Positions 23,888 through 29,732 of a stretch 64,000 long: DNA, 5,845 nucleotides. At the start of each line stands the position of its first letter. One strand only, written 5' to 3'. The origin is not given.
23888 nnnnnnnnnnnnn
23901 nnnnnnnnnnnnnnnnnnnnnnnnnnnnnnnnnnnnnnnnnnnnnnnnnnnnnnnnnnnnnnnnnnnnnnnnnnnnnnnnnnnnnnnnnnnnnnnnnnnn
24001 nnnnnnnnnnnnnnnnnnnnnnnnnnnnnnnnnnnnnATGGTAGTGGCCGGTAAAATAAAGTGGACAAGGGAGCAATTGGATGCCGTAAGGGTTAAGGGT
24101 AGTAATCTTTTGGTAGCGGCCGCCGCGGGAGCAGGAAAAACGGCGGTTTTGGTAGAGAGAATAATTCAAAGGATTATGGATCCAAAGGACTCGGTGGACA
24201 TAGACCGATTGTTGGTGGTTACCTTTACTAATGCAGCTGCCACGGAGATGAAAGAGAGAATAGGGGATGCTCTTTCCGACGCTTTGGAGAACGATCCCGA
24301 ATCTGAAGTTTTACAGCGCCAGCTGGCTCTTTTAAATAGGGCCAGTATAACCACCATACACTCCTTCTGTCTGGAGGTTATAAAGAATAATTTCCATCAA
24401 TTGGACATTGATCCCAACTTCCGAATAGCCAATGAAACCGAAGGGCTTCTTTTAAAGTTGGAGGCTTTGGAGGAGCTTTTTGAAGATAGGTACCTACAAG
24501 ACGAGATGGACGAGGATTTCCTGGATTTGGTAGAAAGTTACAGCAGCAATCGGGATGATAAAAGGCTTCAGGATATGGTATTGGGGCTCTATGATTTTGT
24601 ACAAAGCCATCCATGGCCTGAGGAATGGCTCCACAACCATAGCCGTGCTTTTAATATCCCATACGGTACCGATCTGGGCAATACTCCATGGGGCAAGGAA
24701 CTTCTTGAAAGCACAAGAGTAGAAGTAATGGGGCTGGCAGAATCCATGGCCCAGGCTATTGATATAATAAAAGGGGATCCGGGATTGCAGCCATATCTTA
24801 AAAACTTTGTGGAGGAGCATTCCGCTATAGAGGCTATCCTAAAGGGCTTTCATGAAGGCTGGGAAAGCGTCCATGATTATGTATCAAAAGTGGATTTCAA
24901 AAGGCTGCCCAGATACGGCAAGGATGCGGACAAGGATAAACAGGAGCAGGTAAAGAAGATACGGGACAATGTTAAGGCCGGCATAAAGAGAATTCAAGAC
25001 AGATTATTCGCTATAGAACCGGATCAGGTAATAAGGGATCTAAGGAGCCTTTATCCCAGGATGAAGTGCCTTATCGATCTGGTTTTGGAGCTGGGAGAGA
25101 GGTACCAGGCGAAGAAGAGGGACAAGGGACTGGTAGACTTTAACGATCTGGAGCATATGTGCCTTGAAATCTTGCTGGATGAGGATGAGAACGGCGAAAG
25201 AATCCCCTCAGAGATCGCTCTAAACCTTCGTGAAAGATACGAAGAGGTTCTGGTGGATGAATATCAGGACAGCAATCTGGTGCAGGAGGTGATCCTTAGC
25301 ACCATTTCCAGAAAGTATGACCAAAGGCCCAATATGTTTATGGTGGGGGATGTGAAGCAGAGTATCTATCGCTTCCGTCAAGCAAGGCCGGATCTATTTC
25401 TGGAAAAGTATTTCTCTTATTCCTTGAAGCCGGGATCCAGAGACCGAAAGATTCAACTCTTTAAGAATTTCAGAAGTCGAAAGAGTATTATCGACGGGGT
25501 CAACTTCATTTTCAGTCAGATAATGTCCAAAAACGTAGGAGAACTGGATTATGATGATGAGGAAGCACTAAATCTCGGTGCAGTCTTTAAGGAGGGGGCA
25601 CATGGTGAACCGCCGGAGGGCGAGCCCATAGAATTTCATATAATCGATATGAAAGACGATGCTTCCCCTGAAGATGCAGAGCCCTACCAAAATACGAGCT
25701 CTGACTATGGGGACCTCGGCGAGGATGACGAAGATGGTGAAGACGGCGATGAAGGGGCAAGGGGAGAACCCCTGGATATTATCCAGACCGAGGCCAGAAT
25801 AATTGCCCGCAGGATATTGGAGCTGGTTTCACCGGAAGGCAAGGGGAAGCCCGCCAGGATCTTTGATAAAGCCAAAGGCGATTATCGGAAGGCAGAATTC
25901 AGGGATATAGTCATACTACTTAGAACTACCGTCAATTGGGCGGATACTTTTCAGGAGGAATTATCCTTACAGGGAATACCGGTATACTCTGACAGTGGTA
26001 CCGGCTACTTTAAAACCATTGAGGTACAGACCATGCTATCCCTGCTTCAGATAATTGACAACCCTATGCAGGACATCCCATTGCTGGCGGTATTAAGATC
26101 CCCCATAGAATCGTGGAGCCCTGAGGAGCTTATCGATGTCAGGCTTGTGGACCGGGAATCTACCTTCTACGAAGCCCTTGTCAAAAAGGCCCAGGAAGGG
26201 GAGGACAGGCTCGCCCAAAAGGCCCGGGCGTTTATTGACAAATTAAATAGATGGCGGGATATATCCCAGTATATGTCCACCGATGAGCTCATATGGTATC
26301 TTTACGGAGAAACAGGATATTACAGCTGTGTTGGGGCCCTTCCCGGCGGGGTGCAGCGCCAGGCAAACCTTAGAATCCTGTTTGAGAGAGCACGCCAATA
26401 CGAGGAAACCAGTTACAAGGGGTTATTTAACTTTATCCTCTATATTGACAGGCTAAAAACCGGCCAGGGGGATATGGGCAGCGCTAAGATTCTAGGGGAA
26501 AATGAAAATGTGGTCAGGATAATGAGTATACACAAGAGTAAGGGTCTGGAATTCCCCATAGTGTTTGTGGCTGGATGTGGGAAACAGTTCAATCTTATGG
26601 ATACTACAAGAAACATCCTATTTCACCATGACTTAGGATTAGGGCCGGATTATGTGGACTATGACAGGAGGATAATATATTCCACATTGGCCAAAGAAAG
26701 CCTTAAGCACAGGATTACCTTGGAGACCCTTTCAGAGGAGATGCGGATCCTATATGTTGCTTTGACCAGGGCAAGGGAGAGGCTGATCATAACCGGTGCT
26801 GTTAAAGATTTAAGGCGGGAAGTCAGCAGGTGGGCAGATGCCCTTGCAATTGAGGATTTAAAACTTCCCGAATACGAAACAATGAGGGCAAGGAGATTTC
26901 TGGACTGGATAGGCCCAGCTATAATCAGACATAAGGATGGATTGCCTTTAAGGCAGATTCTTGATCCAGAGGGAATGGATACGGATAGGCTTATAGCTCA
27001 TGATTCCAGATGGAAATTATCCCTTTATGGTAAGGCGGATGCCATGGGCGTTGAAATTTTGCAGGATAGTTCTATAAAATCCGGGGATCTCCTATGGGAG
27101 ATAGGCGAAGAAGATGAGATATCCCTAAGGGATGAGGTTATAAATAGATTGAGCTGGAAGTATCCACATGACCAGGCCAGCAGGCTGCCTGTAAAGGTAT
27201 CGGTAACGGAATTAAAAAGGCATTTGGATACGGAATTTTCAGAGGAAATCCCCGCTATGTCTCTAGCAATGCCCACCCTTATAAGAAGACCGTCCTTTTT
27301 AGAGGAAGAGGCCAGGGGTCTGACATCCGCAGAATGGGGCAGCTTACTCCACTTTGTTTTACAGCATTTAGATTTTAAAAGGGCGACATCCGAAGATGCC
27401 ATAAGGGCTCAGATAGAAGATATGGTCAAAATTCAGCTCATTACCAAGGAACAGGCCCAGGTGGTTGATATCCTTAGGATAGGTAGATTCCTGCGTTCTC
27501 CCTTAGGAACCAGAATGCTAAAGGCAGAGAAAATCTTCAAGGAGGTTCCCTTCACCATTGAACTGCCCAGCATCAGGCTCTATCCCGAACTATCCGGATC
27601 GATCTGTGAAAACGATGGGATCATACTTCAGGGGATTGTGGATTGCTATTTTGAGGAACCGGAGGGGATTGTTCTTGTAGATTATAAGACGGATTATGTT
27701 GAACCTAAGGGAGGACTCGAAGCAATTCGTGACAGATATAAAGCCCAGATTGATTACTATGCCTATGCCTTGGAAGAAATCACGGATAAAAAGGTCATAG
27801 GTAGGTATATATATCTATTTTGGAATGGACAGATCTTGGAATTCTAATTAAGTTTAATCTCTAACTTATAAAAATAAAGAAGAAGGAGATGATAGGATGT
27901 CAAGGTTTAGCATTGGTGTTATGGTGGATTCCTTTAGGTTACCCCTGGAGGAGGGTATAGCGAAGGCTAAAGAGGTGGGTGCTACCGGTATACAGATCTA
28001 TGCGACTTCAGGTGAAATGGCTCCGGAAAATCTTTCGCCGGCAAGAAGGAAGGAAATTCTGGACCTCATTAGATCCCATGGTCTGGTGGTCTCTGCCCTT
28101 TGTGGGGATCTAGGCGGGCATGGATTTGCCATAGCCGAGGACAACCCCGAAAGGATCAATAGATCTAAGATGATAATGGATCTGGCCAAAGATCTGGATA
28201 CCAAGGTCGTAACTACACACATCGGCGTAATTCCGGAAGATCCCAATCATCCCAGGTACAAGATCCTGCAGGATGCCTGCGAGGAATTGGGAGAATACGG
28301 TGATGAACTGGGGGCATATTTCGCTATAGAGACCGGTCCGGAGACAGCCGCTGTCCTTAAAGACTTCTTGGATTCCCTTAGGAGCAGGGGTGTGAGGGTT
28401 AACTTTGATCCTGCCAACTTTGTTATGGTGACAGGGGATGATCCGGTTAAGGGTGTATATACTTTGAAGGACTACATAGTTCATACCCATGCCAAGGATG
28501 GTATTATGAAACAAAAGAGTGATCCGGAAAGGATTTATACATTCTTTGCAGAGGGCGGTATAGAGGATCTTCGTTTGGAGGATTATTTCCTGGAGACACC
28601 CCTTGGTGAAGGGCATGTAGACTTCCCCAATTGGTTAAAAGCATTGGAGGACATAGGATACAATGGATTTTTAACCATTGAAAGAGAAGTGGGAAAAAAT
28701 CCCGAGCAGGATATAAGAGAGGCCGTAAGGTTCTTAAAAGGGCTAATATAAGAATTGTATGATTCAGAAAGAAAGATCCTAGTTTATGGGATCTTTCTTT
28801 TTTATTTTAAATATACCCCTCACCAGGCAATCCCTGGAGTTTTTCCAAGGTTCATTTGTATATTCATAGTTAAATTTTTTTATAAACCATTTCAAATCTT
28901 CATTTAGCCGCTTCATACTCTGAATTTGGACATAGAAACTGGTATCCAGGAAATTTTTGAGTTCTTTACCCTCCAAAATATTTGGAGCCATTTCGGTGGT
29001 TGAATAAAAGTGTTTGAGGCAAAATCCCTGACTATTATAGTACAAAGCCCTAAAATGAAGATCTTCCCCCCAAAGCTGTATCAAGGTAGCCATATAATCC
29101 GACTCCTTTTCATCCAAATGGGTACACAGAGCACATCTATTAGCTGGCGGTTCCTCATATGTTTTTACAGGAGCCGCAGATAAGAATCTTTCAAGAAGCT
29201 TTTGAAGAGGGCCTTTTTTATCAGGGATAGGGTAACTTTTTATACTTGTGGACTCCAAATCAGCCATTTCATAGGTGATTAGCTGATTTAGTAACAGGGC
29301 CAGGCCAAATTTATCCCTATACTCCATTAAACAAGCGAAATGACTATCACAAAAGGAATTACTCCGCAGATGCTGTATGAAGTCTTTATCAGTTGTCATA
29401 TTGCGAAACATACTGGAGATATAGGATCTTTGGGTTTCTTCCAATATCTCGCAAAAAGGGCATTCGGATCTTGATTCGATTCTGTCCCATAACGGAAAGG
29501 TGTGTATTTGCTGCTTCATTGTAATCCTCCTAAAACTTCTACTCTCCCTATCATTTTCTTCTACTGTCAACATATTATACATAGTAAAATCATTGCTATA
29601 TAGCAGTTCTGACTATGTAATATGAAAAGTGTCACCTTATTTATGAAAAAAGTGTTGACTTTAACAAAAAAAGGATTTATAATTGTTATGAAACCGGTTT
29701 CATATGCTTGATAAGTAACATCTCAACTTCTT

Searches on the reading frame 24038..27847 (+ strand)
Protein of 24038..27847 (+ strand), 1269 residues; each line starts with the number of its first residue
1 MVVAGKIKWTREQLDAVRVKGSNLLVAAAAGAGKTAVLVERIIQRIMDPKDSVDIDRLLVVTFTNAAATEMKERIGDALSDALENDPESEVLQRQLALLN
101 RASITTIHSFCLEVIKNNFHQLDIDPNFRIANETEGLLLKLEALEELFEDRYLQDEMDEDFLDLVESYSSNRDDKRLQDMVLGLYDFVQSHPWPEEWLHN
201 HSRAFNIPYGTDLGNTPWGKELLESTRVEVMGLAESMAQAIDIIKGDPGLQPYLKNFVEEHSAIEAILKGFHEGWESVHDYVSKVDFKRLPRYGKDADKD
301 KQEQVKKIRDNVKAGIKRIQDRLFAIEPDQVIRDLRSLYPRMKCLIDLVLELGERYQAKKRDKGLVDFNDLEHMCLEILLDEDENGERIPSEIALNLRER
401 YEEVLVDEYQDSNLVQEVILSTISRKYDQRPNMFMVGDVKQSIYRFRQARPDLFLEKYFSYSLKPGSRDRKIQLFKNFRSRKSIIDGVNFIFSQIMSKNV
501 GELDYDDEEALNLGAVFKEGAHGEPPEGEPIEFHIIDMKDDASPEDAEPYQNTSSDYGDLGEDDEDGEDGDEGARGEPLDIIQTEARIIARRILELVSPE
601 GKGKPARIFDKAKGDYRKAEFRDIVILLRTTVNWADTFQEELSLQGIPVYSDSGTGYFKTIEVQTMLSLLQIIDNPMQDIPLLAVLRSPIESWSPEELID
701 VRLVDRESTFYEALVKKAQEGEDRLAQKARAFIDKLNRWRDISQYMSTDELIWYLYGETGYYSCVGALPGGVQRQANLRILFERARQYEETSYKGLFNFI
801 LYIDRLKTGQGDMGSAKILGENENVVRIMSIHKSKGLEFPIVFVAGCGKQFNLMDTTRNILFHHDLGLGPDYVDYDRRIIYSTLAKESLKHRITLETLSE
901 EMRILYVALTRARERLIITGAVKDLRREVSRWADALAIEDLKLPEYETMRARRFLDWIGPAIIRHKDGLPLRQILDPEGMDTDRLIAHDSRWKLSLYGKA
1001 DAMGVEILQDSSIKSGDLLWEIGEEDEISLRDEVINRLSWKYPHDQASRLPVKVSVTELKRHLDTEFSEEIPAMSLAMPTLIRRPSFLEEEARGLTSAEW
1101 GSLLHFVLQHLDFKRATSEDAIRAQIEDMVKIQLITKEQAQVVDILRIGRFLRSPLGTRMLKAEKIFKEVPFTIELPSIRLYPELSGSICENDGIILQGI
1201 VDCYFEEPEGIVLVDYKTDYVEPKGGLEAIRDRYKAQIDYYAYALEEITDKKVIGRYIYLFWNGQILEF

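Call 16: search_protein_families(library=pfam, proteins=[window:24038-27847:+], max_evalue=0.00001)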
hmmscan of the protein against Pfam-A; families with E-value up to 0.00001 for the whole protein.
window:24038-27847:+ (1269 aa): 5 families
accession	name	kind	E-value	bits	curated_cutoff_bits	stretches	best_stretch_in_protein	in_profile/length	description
PF00580.27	UvrD-helicase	-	6.6e-57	193.7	23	1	9-458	1-267/271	UvrD/REP helicase N-terminal domain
PF13361.12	UvrD_C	-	7.9e-30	104.9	25.6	1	592-919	41-346/350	UvrD-like helicase C-terminal domain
PF13245.12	AAA_19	-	1.2e-14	55.1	25.1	1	14-447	2-134/134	AAA domain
PF13538.12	UvrD_C_2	-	1.6e-11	44.3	27.4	1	826-862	2-39/52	UvrD-like helicase C-terminal domain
PF12705.13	PDDEXK_1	-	5e-07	30.3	22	1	1092-1254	29-182/247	PD-(D/E)XK nuclease superfamily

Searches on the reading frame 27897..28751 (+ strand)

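Call 15: search_protein_families(library=pfam, proteins=[window:27897-28751:+], max_evalue=0.00001)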
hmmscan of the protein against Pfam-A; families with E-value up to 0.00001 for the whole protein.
window:27897-28751:+ (284 aa): 1 family
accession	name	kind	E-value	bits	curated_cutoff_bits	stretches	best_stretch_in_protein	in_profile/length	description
PF01261.30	AP_endonuc_2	-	5.2e-35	121.8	31.1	1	21-281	1-247/249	Xylose isomerase-like TIM barrel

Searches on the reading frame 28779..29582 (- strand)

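Call 15: search_protein_families(library=pfam, proteins=[window:28779-29582:-], max_evalue=0.00001)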
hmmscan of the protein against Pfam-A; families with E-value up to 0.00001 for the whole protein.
window:28779-29582:- (267 aa): 1 family
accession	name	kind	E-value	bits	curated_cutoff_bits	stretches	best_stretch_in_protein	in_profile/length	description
PF19538.4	DUF6062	-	3.8e-62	210.3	27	1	22-263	1-239/243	Family of unknown function (DUF6062)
